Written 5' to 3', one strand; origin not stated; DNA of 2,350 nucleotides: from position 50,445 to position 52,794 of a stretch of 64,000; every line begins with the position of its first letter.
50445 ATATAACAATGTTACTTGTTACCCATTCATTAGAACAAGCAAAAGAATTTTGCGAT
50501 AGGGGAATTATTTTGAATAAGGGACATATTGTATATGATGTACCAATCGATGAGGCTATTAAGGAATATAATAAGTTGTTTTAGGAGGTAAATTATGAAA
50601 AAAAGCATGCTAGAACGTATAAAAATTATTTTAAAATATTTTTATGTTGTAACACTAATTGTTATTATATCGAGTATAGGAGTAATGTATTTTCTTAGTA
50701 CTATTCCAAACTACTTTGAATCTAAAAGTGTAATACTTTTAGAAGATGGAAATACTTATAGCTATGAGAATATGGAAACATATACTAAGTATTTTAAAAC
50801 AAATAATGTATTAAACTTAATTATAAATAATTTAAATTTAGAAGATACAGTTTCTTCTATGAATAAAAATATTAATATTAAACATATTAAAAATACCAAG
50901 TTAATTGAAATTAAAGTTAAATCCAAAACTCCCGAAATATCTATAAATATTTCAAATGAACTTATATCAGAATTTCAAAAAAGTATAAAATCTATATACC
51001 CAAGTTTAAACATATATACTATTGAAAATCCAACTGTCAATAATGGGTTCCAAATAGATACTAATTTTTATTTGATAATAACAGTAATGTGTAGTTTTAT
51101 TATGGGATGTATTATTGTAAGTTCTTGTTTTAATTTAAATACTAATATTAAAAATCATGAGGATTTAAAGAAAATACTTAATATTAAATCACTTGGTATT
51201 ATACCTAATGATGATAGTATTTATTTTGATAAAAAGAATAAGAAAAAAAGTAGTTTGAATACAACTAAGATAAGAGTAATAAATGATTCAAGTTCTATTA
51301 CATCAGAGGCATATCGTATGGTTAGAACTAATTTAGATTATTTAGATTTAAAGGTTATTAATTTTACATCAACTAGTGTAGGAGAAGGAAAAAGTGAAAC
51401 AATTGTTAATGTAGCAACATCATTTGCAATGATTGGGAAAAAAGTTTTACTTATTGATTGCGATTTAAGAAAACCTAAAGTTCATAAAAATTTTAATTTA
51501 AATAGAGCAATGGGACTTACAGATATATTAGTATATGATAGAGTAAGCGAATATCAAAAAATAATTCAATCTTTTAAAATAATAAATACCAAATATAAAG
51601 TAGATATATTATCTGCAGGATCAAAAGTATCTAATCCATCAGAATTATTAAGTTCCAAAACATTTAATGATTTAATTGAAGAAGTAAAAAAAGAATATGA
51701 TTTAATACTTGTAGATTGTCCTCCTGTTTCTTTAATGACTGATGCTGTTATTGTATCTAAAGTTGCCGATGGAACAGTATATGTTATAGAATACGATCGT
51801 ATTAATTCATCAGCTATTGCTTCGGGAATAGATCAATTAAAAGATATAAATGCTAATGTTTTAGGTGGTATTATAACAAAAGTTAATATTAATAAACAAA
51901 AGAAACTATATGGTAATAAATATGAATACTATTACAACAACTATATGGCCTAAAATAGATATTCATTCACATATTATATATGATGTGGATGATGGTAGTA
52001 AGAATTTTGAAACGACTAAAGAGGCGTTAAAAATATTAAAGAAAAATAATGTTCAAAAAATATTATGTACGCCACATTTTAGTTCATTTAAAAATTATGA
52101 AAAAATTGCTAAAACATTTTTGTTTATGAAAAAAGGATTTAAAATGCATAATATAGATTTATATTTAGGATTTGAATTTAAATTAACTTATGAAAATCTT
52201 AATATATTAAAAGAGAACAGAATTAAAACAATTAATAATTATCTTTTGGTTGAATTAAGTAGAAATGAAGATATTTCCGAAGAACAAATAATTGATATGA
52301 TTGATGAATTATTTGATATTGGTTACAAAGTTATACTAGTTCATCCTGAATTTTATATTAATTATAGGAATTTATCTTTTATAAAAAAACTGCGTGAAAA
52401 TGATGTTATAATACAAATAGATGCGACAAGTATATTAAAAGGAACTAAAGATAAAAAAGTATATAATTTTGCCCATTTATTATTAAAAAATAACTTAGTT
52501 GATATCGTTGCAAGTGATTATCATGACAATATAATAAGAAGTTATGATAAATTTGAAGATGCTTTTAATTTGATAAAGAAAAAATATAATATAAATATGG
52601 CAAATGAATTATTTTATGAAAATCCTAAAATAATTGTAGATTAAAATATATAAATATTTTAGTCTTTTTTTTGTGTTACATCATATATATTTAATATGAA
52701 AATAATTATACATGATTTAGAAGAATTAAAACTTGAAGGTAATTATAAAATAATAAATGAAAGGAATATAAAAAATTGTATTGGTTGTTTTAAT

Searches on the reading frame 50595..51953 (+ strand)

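Call 41: search_protein_families(library=pfam, proteins=[window:50595-51953:+], max_evalue=0.0001)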
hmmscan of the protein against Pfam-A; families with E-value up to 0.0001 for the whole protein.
window:50595-51953:+ (452 aa): 4 families
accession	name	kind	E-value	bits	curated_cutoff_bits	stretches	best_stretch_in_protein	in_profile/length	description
PF13614.12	AAA_31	-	1e-12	48.8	27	1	253-406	2-155/177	AAA domain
PF01656.29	CbiA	-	2.2e-09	37.8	25.4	1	257-438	3-91/125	CobQ/CobB/MinD/ParA nucleotide binding domain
PF10609.15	ParA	-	5.2e-08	33.1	27.1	1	254-427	5-171/246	NUBPL iron-transfer P-loop NTPase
PF09140.17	MipZ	-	1.8e-07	31.2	20.7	1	254-379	2-111/262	ATPase MipZ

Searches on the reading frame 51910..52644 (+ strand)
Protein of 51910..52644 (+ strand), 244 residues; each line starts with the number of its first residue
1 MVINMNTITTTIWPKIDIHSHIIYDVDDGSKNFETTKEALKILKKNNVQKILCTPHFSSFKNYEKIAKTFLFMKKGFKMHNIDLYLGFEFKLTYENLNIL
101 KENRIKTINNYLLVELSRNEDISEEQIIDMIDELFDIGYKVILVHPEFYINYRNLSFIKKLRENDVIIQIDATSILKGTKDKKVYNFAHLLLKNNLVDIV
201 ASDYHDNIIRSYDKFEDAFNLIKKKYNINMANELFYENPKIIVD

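Call 41: search_protein_families(library=pfam, proteins=[window:51910-52644:+], max_evalue=0.0001)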
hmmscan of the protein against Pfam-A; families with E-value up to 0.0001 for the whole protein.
window:51910-52644:+ (244 aa): 1 family
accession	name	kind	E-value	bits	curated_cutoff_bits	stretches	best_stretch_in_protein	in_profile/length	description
PF19567.5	CpsB_CapC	-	4.5e-44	151.1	27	1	16-243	2-233/234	Capsular polysaccharide synthesis, CpsB/CapC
